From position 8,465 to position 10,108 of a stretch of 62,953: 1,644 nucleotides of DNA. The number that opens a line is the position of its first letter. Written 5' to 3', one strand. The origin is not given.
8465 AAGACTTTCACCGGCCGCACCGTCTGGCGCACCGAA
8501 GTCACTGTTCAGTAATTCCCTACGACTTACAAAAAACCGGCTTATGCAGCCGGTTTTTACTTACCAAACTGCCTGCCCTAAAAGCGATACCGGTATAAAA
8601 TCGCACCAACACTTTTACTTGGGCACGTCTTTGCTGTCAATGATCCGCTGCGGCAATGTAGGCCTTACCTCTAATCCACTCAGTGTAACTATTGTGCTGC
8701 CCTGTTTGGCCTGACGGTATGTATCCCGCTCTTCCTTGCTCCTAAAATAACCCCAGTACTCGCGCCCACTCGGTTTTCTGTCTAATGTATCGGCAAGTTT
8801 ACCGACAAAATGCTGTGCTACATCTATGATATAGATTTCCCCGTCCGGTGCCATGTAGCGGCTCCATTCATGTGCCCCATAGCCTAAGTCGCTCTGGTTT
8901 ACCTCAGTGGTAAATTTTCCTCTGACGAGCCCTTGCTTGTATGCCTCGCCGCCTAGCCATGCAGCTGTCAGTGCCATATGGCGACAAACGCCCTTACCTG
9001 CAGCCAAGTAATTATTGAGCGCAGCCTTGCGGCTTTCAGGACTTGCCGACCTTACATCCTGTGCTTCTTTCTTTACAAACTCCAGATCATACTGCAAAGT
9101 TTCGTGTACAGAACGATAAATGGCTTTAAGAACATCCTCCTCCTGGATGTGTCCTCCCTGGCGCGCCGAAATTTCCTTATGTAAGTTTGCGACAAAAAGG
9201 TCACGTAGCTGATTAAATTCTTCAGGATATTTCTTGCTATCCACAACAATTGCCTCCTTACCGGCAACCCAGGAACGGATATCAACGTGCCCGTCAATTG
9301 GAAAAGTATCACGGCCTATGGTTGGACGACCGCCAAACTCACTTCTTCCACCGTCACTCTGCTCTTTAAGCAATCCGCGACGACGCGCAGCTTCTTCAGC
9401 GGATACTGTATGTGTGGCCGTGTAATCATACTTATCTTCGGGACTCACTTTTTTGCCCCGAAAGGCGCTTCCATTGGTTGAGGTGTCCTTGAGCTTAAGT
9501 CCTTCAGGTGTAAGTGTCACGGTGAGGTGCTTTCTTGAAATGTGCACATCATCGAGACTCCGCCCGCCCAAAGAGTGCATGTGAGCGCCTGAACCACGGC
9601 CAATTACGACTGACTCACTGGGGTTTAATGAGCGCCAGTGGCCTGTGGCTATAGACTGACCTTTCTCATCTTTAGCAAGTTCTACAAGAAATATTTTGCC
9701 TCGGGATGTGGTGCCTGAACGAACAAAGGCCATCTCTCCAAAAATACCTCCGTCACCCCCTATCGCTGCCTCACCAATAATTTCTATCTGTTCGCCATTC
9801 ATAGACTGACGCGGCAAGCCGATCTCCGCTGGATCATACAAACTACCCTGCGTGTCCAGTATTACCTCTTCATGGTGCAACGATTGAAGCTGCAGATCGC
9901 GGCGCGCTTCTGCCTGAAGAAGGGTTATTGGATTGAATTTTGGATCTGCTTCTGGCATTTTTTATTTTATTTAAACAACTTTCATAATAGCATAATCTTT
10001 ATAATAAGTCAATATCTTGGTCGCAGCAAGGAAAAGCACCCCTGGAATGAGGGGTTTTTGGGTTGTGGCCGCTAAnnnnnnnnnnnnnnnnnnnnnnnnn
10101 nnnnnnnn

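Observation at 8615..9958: FHA domain fused to a transglutaminase/EDR1-like cysteine-protease core in a low-GC, terminator-bounded single-gene island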

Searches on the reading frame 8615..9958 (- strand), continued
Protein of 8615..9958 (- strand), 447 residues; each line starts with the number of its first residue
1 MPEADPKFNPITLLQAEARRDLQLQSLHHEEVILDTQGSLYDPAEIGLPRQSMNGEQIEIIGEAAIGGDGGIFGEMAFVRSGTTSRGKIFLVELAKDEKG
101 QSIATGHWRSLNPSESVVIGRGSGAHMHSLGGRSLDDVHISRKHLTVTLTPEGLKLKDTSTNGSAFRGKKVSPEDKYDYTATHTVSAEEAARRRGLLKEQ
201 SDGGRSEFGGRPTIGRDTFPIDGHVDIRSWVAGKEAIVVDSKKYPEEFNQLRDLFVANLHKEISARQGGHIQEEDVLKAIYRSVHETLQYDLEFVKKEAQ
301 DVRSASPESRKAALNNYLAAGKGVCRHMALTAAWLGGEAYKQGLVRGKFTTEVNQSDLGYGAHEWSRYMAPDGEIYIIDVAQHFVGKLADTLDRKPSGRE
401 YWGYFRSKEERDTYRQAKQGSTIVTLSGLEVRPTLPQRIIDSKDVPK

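Call 78: search_protein_families(library=pfam, proteins=[P0051, P0092, P0090, P0109, P0119, P0124, P0142], max_evalue=0.1)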
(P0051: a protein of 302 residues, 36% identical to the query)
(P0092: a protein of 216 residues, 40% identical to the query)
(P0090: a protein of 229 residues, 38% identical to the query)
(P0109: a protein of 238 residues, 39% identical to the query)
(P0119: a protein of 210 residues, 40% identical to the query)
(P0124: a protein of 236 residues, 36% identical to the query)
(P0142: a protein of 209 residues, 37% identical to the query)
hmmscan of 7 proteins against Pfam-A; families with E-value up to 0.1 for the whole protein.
P0051 (302 aa): 3 families
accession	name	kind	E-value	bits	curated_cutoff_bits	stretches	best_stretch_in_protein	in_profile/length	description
PF01841.26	Transglut_core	-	1.7e-05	25.5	23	1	164-259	16-93/108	Transglutaminase-like superfamily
PF14381.12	EDR1_CTR1_ARMC3_pept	-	0.015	15.6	27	1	137-235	65-172/203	EDR1/CTR1/ARMC3, peptidase-like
PF04473.18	DUF553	-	0.02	14.8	20.5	1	167-231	20-87/140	Transglutaminase-like domain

P0092 (216 aa): 1 family
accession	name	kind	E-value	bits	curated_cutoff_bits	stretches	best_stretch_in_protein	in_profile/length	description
PF01841.26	Transglut_core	-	0.038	14.7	23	1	83-179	9-95/108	Transglutaminase-like superfamily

P0090 (229 aa): 2 families
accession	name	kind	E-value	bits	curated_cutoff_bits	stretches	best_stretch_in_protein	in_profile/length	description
PF04473.18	DUF553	-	0.001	18.9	20.5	1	98-159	24-85/140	Transglutaminase-like domain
PF09222.16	Fim-adh_lectin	-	0.009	16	25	1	93-163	27-95/171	Fimbrial adhesin F17-AG, lectin domain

P0109 (238 aa): 1 family
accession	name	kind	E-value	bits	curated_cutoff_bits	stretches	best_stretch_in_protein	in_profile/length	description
PF01361.26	Tautomerase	-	0.054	13.8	22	0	112-138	16-42/60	Tautomerase enzyme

P0119 (210 aa): 0 families

P0124 (236 aa): 0 families

P0142 (209 aa): 1 family
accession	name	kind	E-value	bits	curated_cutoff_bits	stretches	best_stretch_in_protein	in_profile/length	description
PF04473.18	DUF553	-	0.033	14.1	20.5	1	90-184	22-112/140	Transglutaminase-like domain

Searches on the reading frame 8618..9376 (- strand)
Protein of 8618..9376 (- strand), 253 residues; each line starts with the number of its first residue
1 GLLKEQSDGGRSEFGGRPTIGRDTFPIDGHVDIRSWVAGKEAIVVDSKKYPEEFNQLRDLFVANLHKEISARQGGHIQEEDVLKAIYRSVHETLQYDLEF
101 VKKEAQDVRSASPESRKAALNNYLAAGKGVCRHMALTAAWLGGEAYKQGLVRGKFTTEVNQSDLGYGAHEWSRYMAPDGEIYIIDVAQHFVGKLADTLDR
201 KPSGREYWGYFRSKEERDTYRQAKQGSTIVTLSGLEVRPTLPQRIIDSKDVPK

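Call 29: search_solved_structures(query=A2, max_evalue=10, show_alignments=5)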
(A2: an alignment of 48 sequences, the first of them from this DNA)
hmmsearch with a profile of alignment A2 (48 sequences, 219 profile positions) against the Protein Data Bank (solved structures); distinct sequences matched with E-value up to 10: 10.
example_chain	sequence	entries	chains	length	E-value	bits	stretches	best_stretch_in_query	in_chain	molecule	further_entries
5t7c_A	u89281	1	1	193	0.22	14.3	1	70-117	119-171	Hippocalcin-like protein 1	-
5g58_A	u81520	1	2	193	0.28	13.9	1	69-117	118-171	Neuron-specific calcium-binding protein hippocalcin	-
5g4p_A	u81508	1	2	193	0.28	13.9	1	69-117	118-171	Neuron-specific calcium-binding protein hippocalcin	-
5m6c_E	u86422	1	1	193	0.29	13.9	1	69-117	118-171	Neuron-specific calcium-binding protein hippocalcin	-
5m6c_A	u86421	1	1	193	0.29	13.9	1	69-117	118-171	Neuron-specific calcium-binding protein hippocalcin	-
1bjf_A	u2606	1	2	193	0.57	13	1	69-117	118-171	NEUROCALCIN DELTA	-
5leo_A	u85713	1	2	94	0.81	12.4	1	137-172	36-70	Lysostaphin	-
6rje_A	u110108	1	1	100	0.93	12.3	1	137-172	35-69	Lysostaphin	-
9p6k_A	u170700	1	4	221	1.1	12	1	177-214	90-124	glutathione transferase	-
2lch_A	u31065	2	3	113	1.3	11.8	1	47-105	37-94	Protein OR38 | computationally designed four-helix bundle protein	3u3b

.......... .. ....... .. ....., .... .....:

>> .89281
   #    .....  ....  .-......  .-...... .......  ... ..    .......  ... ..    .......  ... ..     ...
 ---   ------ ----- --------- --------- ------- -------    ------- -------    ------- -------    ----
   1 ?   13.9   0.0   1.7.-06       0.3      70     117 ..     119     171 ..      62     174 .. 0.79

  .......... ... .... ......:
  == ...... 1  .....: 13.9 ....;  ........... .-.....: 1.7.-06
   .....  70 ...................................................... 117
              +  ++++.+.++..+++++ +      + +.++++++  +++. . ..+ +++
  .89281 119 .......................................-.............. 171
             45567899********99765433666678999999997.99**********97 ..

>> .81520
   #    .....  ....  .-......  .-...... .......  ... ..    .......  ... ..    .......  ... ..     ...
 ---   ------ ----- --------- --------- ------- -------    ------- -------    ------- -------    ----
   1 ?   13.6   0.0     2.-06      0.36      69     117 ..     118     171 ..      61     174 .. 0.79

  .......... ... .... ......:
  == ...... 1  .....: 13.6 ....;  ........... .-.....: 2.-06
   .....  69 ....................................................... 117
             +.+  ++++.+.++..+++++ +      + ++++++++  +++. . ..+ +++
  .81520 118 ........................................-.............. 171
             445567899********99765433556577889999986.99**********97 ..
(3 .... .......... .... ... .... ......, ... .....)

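Call 30: search_protein_families(library=pfam, alignment_id=A2, max_evalue=0.1)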
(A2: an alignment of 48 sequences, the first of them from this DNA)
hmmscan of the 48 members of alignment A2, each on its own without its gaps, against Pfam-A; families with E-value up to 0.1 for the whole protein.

A. member 1, seq(253 aa): 3 families
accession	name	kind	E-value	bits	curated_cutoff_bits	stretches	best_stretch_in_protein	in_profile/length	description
PF04473.18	DUF553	-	0.0038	17.1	20.5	1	80-185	16-112/140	Transglutaminase-like domain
PF22099.1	MRS2-like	-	0.022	14.4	27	1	32-108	61-136/241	Magnesium transporter MRS2-like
PF20415.3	DUF6699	-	0.037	14.6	24.1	1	68-150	48-125/131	Family of unknown function (DUF6699)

B. families by the number of members that match (of 48 scanned): 16 families
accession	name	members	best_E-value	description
PF01841.26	Transglut_core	10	9.7e-06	Transglutaminase-like superfamily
PF04473.18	DUF553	10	0.00089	Transglutaminase-like domain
PF14381.12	EDR1_CTR1_ARMC3_pept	2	0.0013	EDR1/CTR1/ARMC3, peptidase-like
PF22099.1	MRS2-like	2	0.022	Magnesium transporter MRS2-like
PF23720.1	DUF7161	1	0.0064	Family of unknown function (DUF7161)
PF09222.16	Fim-adh_lectin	1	0.0077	Fimbrial adhesin F17-AG, lectin domain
PF25818.1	MTRES1_C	1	0.024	Mitochondrial transcription rescue factor 1, C-terminal domain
PF18243.6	BfiI_DBD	1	0.031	Metal-independent restriction enzyme BfiI DNA binding domain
PF20415.3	DUF6699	1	0.037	Family of unknown function (DUF6699)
PF09709.15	Cas_Csd1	1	0.042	CRISPR-associated protein (Cas_Csd1)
PF01361.26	Tautomerase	1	0.049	Tautomerase enzyme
PF19962.4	EAD9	1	0.058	Effector-associated domain 9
PF08886.16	GshA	1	0.077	Glutamate-cysteine ligase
PF14121.12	Porin_10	1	0.08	Putative porin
PF04353.18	Rsd_AlgQ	1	0.086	Regulator of RNA polymerase sigma(70) subunit, Rsd/AlgQ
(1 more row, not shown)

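Call 36: find_homologous_proteins(query=A2, max_evalue=0.001)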
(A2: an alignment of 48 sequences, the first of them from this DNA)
Query A2 (48 sequences) (253 aa, profile of the alignment): 217 proteins with E <= 0.001 among 4385 candidates; the best 120 are listed.
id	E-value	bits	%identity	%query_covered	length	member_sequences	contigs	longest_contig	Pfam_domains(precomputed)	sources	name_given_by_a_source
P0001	1.6e-73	265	100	100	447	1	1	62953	-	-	-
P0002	5.1e-72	260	63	100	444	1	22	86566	-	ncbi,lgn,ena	ncbi:MAG: hypothetical protein WAQ57_03265 [Candidatus Saccharimonadales bacterium]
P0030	5.2e-71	257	43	98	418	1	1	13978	-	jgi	jgi:hypothetical protein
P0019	2.1e-70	255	48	85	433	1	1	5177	-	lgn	-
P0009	2.3e-70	255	61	84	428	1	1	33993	-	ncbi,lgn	-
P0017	6.4e-70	253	48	85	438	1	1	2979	-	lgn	-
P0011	8.1e-70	253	50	88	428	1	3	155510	-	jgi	jgi:hypothetical protein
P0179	1.2e-69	252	33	80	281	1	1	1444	-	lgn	-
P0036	1.0e-68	249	49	87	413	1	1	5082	-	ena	-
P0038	1.3e-68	249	48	85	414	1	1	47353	-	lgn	-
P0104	6.9e-68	247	34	83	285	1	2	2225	-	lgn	-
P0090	1.7e-67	245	38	81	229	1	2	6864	-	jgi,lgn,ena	-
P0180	2.6e-67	245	33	91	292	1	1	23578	-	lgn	-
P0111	3.8e-67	244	34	86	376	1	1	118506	-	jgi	jgi:hypothetical protein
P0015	1.3e-66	242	50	85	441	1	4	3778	-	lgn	-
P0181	1.9e-66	242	34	83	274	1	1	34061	-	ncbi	-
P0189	3.2e-64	235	36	81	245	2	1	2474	PF04473.19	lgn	-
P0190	3.6e-64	234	33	73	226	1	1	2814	-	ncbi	-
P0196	1.1e-62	230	33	85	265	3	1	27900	-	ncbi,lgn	-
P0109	1.5e-62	229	35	84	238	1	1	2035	-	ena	-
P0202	2.9e-62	228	34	85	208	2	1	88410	-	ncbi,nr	ncbi:MAG: hypothetical protein PHO02_01575 [Candidatus Nanoarchaeia archaeon]|nr:hypothetical protei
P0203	4.2e-62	228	34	81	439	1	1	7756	-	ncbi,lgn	-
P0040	1.4e-61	226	47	85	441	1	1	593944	-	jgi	jgi:hypothetical protein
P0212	2.0e-61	225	36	72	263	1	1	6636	-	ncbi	-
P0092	2.1e-60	222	39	72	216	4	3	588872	-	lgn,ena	-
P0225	3.1e-60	221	34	80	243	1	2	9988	-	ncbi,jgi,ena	-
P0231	1.4e-59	219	33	74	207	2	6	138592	-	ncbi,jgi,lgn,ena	-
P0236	3.9e-59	218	34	71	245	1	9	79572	-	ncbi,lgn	-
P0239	5.8e-59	217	33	76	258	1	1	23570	-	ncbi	-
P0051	6.0e-59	217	36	72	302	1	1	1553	PF01841.26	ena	-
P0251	2.3e-58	215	32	73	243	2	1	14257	-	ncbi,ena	-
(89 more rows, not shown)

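Call 40: predict_structure(alignment_id=A2)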
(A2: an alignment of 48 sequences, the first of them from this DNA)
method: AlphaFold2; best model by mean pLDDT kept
length: 253 residues; sequences in the alignment: 48
mean_pLDDT: 88.0   pTM: 0.83
mean pLDDT of the five models: 88.0, 88.0, 87.4, 87.1, 86.6
residues with pLDDT >= 90: 178; 70-90: 39; 50-70: 22; < 50: 14
segments of 3 or more residues with pLDDT < 50: 1-3, 231-239
pLDDT, mean of each block of 10 residues (from residue 1): 55 91 96 85 97 98 97 92 98 98 95 94 98 98 98 97 83 97 97 90 63 92 76 45 74 63
secondary structure, 60 per line:
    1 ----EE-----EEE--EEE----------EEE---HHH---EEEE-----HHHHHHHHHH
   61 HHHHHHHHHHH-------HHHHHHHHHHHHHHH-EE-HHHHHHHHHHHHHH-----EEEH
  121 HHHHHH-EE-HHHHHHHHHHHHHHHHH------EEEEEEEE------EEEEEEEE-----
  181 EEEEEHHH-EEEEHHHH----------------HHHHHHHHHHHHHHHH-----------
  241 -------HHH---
elements in order: E12-14 E17-19 E30-32 E42-45 H51-71 H79-93 H98-111 E117-119 H120-126 H131-147 E154-161 E168-175 E181-185 E190-193 H194-197 H214-229

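Call 44: fold_search(model_id=the predicted structure, library=pdb)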
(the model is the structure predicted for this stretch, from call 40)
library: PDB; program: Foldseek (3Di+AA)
matches with E <= 10: 315; with E <= 0.001: 2
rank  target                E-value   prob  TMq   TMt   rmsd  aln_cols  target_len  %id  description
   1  4xz7_B                6.7e-05  1.00  0.34  0.24   7.1       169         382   20  Crystal structure of a TGase (released 2015-06-24)
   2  4xz7_A                6.6e-04  1.00  0.32  0.23  10.7       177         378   20  Crystal structure of a TGase (released 2015-06-24)
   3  9crn                  3.1e-03  1.00  0.34  0.25   4.7       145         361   14  Crystal structure of Streptococcus pyogenes TglA (released 2024-08-14)
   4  6dm4_A                7.1e-02  0.75  0.15  0.28  10.4        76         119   16  Crystal structure of the SH2 domain from RavO (Lpg1129) from Legionella pneumophila in complex with Homo sapiens Shc1  (released 2018-06-27)
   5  6u4k                  2.0e-01  0.11  0.17  0.13  16.2       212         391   15  Human talin2 residues 1-403 (released 2020-07-08)
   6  6dm3_A                2.5e-01  0.44  0.15  0.31  11.1        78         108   17  Crystal structure of the SH2 domain from RavO (Lpg1129) from Legionella pneumophila, apoprotein (released 2018-06-27)
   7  6dm3_B                2.7e-01  0.47  0.14  0.30  11.4        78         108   17  Crystal structure of the SH2 domain from RavO (Lpg1129) from Legionella pneumophila, apoprotein (released 2018-06-27)
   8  9b8e_B                2.7e-01  0.44  0.30  0.33   9.3       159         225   11  Structure of S-nitrosylated Legionella pneumophila Ceg10. (released 2024-04-10)
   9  9c92_B                2.8e-01  0.54  0.29  0.17   5.5       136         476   16  Crystal structure of menin in complex with inhibitor compound 15 (released 2025-01-15)
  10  1w1h_A                2.8e-01  0.21  0.14  0.22   5.3        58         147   14  Crystal Structure of the PDK1 Pleckstrin Homology (PH) domain (released 2004-11-19)
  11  8ig0_C                3.0e-01  0.47  0.31  0.19   5.9       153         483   14  Crystal structure of menin in complex with DS-1594b (released 2023-03-22)
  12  4og4                  3.6e-01  0.51  0.33  0.20   6.2       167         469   13  Human menin with bound inhibitor MIV-3S (released 2014-03-05)
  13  3u84_A                4.3e-01  0.38  0.27  0.15   6.8       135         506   17  Crystal Structure of Human Menin (released 2012-02-15)
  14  8dol_A                4.3e-01  0.02  0.10  0.06  24.2       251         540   13  Mechanism of regulation of the Helicobacter pylori Cagbeta ATPase by CagZ (released 2023-02-15)
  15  6tsl_AAA              4.9e-01  0.15  0.21  0.19  14.6       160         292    9  Marasmius oreades agglutinin (MOA) in complex with the truncated PVPRAHS synthetic substrate (released 2020-07-29)
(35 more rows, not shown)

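Call 66: search_protein_families(library=phrogs, proteins=[P0202], max_evalue=0.01)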
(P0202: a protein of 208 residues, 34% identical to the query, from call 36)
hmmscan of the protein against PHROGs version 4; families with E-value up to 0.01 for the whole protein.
P0202 (208 aa): 0 families

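Call 72: list_cluster_members(proteins=[P0181, P0190, P0196, P0203, P0212, P0225, P0231, P0236, P0239, P0251])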
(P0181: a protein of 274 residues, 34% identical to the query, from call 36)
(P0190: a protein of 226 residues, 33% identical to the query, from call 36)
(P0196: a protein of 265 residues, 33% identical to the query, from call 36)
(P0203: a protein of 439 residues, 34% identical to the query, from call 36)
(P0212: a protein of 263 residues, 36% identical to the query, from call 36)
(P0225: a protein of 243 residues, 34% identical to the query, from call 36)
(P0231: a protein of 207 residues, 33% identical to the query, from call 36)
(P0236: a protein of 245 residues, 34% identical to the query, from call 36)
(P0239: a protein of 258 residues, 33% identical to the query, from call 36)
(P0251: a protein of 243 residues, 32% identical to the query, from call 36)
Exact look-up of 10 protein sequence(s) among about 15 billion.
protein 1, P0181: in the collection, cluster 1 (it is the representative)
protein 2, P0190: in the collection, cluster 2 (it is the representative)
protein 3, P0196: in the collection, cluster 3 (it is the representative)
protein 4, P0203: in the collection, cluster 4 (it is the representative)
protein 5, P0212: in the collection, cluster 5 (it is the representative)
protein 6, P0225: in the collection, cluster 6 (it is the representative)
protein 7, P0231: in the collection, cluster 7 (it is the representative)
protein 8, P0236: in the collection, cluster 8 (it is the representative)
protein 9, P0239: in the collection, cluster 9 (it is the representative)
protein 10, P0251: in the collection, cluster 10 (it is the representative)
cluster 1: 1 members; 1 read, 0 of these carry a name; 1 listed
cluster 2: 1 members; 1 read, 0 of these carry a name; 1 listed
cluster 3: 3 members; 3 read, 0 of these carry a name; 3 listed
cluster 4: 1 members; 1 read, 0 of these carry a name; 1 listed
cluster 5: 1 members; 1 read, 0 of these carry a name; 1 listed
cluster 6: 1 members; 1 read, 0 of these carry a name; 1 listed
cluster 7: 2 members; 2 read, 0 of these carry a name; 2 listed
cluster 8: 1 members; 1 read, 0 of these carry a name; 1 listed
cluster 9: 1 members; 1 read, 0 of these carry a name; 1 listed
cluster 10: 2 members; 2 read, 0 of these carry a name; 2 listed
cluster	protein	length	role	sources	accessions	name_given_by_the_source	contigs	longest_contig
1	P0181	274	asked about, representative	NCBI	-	-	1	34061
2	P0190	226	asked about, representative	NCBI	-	-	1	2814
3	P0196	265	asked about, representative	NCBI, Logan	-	-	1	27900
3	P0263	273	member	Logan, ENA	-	-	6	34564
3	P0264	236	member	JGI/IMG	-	-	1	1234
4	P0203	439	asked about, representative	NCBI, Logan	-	-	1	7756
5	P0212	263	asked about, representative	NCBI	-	-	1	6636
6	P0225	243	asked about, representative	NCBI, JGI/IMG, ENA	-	-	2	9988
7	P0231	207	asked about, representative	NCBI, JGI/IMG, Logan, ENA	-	-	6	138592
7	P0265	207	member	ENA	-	-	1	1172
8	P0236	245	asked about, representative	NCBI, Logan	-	-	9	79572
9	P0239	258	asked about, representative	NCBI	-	-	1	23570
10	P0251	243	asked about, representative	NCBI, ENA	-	-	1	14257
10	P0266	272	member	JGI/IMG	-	-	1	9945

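Call 78: search_protein_families(library=pfam, proteins=[P0202, P0231, P0189], max_evalue=0.1)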
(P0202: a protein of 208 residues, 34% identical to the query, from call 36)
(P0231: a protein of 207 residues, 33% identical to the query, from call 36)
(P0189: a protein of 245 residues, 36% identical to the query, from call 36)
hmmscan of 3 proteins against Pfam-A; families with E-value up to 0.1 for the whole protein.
P0202 (208 aa): 2 families
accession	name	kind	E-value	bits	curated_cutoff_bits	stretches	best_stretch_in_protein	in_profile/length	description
PF18102.6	DTC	-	0.029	15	25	1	32-95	41-103/133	Deltex C-terminal domain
PF16466.10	DUF5047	-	0.056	14.2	25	1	21-89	59-122/135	Domain of unknown function (DUF5047)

P0231 (207 aa): 1 family
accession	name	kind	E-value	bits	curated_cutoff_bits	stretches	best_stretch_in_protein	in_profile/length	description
PF04473.18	DUF553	-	0.083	12.8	20.5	0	89-146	25-82/140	Transglutaminase-like domain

P0189 (245 aa): 1 family
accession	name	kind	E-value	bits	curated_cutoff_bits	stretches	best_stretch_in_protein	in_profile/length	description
PF04473.18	DUF553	-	2.2e-05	24.4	20.5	1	120-217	21-112/140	Transglutaminase-like domain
